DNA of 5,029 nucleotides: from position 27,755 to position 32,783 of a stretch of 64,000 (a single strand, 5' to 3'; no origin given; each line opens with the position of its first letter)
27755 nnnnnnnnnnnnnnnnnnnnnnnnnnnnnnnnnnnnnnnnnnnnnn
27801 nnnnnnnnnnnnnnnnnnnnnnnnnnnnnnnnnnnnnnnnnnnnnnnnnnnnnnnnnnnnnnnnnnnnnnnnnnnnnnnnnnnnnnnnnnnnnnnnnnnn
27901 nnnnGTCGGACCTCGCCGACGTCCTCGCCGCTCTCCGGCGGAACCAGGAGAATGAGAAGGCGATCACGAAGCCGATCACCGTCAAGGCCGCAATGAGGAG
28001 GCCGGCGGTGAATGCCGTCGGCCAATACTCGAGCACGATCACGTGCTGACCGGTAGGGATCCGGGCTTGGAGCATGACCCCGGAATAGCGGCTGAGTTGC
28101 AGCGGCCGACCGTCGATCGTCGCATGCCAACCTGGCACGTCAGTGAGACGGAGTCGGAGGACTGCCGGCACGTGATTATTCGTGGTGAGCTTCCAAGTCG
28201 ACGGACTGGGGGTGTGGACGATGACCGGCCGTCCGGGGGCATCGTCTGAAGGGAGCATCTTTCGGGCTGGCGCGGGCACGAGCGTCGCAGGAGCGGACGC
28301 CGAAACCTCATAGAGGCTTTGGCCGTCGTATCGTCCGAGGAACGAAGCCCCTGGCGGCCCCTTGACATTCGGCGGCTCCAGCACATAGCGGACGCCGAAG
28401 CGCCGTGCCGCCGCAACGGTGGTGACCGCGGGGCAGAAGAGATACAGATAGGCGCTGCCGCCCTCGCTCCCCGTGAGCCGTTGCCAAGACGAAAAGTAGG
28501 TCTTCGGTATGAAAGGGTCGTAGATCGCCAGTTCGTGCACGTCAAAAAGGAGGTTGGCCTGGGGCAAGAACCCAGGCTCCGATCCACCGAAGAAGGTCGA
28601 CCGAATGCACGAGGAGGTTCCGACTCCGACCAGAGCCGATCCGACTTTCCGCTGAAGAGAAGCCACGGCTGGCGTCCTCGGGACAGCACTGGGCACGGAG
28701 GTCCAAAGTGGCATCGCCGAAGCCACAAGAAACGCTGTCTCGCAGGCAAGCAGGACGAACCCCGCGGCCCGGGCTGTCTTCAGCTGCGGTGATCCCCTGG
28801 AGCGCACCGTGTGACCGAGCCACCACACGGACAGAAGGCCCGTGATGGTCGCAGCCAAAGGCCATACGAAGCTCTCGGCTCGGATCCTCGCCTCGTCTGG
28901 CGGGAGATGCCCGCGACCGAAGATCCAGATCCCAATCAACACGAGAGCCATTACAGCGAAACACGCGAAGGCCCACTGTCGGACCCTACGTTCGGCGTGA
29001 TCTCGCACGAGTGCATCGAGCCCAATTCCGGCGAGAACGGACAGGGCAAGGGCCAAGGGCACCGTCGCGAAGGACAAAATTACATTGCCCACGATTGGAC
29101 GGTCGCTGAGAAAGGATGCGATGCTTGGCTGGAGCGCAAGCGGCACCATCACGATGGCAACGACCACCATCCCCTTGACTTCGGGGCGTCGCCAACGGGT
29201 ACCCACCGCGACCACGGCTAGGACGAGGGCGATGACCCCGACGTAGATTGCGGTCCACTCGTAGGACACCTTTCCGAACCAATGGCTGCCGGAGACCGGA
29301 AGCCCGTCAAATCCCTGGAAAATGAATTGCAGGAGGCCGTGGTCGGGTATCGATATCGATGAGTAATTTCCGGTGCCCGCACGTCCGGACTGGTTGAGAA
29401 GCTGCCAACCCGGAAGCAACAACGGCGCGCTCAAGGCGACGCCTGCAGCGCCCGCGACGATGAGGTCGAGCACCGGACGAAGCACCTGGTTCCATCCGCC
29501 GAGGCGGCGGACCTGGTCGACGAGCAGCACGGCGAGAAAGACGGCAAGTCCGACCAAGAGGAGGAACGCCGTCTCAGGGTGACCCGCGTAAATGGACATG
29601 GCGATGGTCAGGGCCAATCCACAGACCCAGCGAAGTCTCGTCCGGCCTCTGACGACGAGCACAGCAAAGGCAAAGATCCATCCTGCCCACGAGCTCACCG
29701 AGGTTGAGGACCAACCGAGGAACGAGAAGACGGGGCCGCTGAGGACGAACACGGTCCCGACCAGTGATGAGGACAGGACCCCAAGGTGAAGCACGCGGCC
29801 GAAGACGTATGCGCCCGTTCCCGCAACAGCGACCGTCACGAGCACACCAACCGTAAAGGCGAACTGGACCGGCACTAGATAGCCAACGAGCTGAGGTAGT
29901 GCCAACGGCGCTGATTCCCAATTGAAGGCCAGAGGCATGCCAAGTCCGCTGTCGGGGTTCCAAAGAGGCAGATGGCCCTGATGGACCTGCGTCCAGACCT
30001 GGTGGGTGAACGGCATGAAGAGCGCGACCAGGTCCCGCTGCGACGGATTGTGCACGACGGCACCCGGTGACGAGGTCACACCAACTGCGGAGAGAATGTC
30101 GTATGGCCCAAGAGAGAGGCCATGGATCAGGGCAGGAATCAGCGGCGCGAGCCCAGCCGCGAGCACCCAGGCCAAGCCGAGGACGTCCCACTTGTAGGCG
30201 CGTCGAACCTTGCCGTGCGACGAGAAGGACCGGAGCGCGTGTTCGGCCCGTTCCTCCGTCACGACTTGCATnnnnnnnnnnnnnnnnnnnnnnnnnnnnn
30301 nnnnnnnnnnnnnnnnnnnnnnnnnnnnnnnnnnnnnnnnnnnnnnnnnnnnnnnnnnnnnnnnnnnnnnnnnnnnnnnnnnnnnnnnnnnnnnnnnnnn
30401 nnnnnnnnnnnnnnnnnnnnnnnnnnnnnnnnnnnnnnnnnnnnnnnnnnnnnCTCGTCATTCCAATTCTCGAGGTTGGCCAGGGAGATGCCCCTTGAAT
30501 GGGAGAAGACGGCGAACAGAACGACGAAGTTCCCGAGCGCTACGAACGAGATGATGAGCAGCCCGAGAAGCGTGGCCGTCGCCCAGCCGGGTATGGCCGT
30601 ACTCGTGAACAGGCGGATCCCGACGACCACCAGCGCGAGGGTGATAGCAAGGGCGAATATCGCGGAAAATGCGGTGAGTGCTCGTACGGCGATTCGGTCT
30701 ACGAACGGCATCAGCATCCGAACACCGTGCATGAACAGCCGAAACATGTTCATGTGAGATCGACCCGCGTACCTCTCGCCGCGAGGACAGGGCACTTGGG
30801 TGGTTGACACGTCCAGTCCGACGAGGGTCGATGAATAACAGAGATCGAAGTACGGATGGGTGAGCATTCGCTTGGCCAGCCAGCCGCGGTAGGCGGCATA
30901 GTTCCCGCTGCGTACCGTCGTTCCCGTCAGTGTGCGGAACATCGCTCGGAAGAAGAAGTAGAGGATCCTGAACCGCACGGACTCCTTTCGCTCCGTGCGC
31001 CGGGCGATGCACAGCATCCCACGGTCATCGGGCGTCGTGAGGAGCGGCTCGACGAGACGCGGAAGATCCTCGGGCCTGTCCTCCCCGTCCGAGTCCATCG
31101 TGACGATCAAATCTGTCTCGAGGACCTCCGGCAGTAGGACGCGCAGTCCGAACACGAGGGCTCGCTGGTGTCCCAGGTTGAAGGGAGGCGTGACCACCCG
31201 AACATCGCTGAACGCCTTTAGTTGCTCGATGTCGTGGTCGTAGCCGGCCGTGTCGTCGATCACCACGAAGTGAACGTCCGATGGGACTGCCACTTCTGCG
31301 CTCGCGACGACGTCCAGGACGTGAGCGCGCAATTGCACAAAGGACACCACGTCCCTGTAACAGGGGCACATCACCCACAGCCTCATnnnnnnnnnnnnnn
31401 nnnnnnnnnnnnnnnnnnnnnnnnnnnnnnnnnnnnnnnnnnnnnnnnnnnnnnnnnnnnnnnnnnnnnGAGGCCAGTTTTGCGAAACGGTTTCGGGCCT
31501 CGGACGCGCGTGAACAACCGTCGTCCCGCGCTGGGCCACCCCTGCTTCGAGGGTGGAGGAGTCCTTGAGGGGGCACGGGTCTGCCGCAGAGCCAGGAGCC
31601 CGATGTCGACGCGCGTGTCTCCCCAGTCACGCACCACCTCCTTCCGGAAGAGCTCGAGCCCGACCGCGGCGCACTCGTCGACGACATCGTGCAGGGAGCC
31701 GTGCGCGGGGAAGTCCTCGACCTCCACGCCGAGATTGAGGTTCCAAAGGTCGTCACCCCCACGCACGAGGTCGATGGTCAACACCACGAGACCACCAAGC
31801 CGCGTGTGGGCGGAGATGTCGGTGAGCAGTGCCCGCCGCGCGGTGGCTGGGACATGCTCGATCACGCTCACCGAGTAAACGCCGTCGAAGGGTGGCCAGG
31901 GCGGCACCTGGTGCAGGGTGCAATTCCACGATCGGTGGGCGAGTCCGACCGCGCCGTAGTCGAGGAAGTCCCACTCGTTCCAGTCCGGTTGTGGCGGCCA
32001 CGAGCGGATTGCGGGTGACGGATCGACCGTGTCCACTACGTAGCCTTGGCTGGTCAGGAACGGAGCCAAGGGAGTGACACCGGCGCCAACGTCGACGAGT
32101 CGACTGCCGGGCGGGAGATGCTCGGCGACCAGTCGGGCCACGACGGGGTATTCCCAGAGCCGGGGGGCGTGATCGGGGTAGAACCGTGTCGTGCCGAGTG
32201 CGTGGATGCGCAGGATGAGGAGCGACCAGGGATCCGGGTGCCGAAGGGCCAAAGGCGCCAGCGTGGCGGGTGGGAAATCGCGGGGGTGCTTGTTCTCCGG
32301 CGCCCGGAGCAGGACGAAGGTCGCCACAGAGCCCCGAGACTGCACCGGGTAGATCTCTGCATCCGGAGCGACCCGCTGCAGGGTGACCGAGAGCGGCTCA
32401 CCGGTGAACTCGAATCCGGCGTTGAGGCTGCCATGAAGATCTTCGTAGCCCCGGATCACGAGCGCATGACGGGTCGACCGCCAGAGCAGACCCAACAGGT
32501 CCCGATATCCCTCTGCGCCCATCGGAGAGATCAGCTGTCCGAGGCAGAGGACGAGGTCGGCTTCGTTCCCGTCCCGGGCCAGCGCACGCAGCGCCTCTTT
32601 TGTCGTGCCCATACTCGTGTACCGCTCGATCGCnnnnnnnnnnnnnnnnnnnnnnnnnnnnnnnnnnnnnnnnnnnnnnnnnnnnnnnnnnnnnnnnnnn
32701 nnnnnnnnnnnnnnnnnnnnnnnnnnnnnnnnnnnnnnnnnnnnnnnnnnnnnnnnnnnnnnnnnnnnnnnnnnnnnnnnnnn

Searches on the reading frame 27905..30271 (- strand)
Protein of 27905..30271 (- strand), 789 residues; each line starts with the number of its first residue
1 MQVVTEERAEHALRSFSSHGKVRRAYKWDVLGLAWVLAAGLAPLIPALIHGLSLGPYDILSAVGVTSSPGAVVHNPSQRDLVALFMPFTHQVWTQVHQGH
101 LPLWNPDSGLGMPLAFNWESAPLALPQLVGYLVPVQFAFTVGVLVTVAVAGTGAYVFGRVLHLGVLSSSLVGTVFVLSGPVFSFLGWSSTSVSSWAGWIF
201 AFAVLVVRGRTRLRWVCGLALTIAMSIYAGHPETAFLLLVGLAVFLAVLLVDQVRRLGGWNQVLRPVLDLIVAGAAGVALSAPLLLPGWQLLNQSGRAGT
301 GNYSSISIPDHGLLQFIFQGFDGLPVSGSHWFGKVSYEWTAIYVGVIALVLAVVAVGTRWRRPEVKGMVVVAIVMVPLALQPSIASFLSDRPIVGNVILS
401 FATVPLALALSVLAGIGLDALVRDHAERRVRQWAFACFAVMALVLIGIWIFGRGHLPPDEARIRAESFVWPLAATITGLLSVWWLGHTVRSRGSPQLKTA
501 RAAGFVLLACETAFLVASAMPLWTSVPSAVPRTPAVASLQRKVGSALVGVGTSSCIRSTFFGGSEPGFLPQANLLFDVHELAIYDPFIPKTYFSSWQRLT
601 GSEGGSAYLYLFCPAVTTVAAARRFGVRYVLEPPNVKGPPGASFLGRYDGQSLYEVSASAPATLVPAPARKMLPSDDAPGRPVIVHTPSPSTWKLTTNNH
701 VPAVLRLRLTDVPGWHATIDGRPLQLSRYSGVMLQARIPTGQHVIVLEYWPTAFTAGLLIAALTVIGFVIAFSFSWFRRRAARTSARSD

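Call 4: search_protein_families(library=pfam, proteins=[window:27905-30271:-], max_evalue=0.01)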
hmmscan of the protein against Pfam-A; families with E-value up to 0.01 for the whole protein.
window:27905-30271:- (789 aa): 2 families
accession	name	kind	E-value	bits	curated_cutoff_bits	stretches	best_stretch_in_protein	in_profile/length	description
PF09586.16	YfhO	-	5.4e-14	52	28.5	1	687-760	760-834/835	Bacterial membrane protein YfhO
PF06861.16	BALF1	-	0.004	17.3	25.8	1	211-267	111-167/184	BALF1 protein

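Call 5: search_protein_families(library=ncbifam, proteins=[window:27905-30271:-], max_evalue=0.1)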
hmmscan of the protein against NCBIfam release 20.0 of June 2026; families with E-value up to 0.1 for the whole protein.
window:27905-30271:- (789 aa): 2 families
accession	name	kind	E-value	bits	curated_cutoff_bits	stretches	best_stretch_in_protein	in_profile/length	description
NF047590.1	GlcsyltransPgfM2Strep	equivalog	6.1e-08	31.3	1500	1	713-770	818-875/884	glycosyltransferase PgfM2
NF047589.1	GlcsyltransPgfM1Strep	equivalog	0.00051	18.2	1400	1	713-769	892-948/955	glycosyltransferase PgfM1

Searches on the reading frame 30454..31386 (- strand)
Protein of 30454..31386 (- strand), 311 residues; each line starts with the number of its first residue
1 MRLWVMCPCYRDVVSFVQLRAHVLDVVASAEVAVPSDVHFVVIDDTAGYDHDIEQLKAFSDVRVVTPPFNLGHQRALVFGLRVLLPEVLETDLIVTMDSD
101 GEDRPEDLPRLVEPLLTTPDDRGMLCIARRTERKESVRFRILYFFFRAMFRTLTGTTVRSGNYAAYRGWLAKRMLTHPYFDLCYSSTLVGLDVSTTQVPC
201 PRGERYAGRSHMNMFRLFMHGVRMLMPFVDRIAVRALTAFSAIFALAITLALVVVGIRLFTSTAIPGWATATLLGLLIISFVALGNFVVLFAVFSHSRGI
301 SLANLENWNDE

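Call 4: search_protein_families(library=pfam, proteins=[window:30454-31386:-], max_evalue=0.01)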
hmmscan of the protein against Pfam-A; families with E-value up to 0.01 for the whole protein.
window:30454-31386:- (311 aa): 1 family
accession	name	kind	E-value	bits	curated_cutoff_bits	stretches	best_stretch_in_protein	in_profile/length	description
PF00535.33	Glycos_transf_2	-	2.3e-12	47.6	23.3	1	34-167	24-160/168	Glycosyl transferase family 2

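Call 50: search_protein_families(library=ncbifam, proteins=[window:30454-31386:-], max_evalue=0.001)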
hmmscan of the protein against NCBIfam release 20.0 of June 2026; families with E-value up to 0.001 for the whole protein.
window:30454-31386:- (311 aa): 2 families
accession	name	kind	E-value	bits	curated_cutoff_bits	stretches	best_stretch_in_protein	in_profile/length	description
NF007986.1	PRK10714.1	equivalog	2e-09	36.9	529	1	70-289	75-284/316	undecaprenyl-phosphate 4-deoxy-4-formamido-L-arabinose transferase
NF058614.1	PPMAGASynPpgS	equivalog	7.9e-05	22.2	370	1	4-121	3-107/226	polyprenyl-phospho-N-acetylgalactosaminyl synthase PpgS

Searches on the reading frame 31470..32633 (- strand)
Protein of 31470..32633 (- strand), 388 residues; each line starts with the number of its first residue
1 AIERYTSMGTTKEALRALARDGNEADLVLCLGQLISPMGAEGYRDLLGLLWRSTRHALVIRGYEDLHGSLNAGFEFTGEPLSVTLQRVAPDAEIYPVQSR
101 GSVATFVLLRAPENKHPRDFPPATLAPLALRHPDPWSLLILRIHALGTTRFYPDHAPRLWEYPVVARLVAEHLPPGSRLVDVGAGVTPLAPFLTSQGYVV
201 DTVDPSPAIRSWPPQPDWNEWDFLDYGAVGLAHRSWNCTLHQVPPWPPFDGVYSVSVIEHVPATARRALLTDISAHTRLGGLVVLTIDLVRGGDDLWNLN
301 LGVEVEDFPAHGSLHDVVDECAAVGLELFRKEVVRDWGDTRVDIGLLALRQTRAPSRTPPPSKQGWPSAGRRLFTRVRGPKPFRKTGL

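Call 61: search_protein_families(library=pfam, proteins=[window:31470-32633:-], max_evalue=10)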
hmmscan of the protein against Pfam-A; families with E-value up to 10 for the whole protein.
window:31470-32633:- (388 aa): 4 families
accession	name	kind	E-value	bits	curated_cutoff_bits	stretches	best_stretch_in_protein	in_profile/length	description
PF13489.12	Methyltransf_23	-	1.6e-09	38.2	27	1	164-314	12-144/164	Methyltransferase domain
PF08241.18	Methyltransf_11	-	0.0093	17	21.2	1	180-284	1-94/95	Methyltransferase domain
PF13649.12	Methyltransf_25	-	0.028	15.5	27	1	243-281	58-97/97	Methyltransferase domain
PF08242.18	Methyltransf_12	-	0.064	14.4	30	1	181-282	2-97/98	Methyltransferase domain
